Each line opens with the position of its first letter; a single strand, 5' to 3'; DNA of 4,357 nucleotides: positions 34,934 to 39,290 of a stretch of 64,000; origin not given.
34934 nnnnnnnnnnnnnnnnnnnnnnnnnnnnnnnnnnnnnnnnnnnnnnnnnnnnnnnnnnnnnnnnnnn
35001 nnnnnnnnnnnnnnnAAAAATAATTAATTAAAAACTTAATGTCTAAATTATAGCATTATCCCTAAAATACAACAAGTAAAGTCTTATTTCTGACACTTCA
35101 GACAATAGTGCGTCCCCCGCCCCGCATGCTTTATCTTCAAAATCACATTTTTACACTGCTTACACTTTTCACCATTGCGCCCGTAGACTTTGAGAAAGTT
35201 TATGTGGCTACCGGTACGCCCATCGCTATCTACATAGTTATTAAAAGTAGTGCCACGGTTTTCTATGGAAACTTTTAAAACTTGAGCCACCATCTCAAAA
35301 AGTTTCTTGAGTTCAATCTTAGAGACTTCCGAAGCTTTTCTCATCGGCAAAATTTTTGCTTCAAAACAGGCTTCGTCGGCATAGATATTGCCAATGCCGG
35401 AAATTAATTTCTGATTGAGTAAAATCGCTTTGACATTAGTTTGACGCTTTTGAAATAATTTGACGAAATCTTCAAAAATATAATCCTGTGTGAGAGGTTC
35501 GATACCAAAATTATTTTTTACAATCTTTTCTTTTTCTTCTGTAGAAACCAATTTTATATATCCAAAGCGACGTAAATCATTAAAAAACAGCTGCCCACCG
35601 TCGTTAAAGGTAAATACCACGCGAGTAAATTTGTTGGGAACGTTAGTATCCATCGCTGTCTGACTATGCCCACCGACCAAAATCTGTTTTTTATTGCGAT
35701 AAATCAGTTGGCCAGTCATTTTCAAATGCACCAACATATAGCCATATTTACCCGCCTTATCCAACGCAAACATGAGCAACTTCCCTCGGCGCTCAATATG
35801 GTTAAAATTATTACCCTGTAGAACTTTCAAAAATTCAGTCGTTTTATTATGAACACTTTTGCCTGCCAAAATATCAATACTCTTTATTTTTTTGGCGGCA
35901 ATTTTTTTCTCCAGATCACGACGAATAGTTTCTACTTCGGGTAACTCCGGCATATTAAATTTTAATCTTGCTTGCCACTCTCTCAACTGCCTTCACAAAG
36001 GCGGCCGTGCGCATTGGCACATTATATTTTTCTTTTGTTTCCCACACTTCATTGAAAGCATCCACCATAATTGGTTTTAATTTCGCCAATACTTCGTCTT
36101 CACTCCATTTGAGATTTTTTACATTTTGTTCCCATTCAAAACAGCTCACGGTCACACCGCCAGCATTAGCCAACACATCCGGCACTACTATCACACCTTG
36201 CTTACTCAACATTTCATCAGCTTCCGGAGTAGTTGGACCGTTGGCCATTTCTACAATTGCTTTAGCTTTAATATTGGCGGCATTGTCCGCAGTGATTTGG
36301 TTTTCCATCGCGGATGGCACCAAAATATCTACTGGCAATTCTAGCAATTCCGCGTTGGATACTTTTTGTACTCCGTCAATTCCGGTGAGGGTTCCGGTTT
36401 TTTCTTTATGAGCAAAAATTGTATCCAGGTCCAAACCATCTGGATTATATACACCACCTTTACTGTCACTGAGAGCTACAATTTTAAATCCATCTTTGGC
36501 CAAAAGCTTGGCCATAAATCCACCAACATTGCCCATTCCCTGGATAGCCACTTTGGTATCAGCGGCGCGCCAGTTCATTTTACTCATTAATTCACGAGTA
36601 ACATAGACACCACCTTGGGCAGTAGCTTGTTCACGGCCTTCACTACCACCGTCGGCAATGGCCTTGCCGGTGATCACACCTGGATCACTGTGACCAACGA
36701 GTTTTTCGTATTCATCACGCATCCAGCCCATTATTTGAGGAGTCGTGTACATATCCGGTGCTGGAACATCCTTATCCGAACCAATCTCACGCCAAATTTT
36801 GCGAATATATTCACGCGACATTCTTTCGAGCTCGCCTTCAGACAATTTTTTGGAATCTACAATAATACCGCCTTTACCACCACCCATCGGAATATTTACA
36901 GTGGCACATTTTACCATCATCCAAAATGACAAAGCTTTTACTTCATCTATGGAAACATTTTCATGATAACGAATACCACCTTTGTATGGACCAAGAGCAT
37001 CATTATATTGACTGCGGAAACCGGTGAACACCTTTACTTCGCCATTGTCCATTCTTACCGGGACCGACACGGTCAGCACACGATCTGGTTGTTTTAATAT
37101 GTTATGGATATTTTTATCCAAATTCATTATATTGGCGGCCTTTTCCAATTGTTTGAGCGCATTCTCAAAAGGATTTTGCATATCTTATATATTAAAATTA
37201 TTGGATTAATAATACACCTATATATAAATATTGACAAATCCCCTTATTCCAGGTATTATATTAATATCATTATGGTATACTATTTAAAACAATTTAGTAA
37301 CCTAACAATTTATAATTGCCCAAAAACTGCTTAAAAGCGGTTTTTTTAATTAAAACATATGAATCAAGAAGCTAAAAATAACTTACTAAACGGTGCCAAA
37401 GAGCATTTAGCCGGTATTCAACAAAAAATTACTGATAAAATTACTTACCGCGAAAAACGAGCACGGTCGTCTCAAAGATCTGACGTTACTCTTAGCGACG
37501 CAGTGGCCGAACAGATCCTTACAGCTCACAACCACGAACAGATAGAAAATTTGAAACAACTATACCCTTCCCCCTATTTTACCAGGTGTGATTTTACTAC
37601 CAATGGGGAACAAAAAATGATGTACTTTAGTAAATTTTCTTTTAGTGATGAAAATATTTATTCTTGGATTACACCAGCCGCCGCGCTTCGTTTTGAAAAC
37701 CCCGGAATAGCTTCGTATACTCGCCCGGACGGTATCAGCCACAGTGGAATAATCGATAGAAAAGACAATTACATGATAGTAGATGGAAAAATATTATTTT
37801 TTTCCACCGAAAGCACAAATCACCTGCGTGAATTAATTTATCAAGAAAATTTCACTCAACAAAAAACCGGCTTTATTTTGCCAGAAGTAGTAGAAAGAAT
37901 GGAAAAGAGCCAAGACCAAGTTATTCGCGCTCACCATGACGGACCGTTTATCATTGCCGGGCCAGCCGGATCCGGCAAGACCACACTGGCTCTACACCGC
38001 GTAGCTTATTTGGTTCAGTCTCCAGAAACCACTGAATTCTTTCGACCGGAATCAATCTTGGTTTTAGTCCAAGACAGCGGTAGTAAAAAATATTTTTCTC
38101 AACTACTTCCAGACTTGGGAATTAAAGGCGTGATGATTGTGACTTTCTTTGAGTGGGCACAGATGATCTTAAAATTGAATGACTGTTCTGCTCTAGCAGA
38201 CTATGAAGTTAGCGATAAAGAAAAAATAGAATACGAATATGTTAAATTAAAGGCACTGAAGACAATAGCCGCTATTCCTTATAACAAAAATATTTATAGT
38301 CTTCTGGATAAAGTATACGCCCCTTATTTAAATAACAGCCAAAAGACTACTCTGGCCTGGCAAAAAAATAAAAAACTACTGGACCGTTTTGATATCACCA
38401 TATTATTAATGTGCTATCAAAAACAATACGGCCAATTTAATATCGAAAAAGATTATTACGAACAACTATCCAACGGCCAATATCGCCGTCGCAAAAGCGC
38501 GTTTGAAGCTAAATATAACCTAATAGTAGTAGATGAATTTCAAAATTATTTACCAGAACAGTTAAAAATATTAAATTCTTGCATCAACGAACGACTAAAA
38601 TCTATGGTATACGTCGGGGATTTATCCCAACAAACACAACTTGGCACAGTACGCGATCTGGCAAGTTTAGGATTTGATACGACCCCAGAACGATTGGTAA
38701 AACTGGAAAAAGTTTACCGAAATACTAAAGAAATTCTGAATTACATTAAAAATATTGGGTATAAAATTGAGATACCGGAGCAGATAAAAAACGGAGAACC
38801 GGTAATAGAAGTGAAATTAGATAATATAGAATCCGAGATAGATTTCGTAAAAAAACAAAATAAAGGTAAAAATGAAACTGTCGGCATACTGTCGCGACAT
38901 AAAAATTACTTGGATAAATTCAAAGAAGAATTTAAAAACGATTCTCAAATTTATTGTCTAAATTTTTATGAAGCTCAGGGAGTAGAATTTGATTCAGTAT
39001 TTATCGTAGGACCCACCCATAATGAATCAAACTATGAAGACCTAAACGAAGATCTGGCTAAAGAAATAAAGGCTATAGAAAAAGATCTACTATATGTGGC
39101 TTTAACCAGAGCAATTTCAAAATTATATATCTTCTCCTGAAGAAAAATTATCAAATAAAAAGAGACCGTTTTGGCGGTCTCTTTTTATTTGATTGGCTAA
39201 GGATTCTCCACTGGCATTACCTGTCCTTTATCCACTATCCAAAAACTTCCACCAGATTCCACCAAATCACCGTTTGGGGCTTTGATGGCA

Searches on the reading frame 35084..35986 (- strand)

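Call 24: search_protein_families(library=pfam, proteins=[window:35084-35986:-], max_evalue=0.00001)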
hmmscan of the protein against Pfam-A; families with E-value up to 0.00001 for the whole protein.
window:35084-35986:- (300 aa): 3 families
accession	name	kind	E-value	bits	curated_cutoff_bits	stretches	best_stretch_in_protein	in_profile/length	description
PF01149.29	Fapy_DNA_glyco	-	7.2e-31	107.7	25.5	1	12-144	1-117/117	Formamidopyrimidine-DNA glycosylase N-terminal domain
PF06831.19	H2TH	-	6e-23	81.1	34.7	1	161-248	2-89/93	Formamidopyrimidine-DNA glycosylase H2TH domain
PF06827.20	zf-FPG_IleRS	-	1.8e-08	34.5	21.3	1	272-300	1-29/30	Zinc finger found in FPG and IleRS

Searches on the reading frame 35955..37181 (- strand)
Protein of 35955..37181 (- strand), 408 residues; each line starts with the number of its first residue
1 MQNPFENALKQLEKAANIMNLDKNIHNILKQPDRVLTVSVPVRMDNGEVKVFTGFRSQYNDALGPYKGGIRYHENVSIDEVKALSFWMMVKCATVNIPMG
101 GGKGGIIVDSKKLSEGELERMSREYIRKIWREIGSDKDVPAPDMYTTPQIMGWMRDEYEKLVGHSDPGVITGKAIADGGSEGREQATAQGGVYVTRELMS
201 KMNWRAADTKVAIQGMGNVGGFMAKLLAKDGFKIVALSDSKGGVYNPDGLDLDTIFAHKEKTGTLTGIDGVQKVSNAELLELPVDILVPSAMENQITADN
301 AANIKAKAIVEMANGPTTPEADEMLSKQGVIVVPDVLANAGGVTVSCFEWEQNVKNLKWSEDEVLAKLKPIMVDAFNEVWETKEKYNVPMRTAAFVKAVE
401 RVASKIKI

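Call 24: search_protein_families(library=pfam, proteins=[window:35955-37181:-], max_evalue=0.00001)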
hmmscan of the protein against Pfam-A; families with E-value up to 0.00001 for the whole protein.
window:35955-37181:- (408 aa): 2 families
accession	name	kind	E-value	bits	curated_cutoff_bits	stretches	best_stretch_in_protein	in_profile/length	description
PF00208.27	ELFV_dehydrog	-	4.7e-81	272.5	23.4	1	178-405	1-236/241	Glutamate/Leucine/Phenylalanine/Valine dehydrogenase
PF02812.23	ELFV_dehydrog_N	-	9.8e-57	190.7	25.3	1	32-160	1-129/129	Glu/Leu/Phe/Val dehydrogenase, dimerisation domain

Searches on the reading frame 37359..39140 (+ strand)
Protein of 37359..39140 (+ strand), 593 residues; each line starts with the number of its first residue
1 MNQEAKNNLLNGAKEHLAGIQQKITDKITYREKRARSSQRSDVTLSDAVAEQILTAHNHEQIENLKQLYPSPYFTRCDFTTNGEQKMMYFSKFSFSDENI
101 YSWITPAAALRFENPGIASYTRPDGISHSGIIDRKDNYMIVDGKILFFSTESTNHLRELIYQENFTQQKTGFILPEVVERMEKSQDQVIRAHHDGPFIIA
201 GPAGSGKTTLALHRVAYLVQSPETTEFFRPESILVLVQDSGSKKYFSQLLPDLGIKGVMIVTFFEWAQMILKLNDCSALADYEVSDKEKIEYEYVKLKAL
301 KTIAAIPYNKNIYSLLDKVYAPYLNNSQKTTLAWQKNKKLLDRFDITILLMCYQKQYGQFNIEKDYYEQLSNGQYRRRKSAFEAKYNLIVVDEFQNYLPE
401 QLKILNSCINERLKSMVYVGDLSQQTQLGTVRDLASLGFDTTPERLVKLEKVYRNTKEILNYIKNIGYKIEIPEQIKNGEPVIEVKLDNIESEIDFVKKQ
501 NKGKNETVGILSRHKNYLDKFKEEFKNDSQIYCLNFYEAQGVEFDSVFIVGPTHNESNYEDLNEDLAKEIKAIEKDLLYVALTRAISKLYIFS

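Call 24: search_protein_families(library=pfam, proteins=[window:37359-39140:+], max_evalue=0.00001)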
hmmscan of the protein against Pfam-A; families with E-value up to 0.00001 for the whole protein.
window:37359-39140:+ (593 aa): 8 families
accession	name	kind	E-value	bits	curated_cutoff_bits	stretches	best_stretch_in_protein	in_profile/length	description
PF00580.27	UvrD-helicase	-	3.6e-12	47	23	1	181-424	1-250/271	UvrD/REP helicase N-terminal domain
PF01443.25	Viral_helicase1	-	8.8e-10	39.2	21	1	383-592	55-227/228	Viral superfamily 1 RNA helicase core domain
PF13245.12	AAA_19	-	1.3e-08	35.6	25.1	1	188-428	4-132/134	AAA domain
PF13361.12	UvrD_C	-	3.5e-08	33.7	25.6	1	530-591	286-345/350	UvrD-like helicase C-terminal domain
PF13401.12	AAA_22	-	8.6e-07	29.8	27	0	192-255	3-60/130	AAA domain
PF13604.12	AAA_30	-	1.9e-06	28.2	27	0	379-458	83-159/191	AAA domain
PF13538.12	UvrD_C_2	-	4.1e-06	27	27.4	0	531-591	2-51/52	UvrD-like helicase C-terminal domain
PF02562.22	PhoH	-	7.1e-06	26.1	27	0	180-220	4-45/205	PhoH-like protein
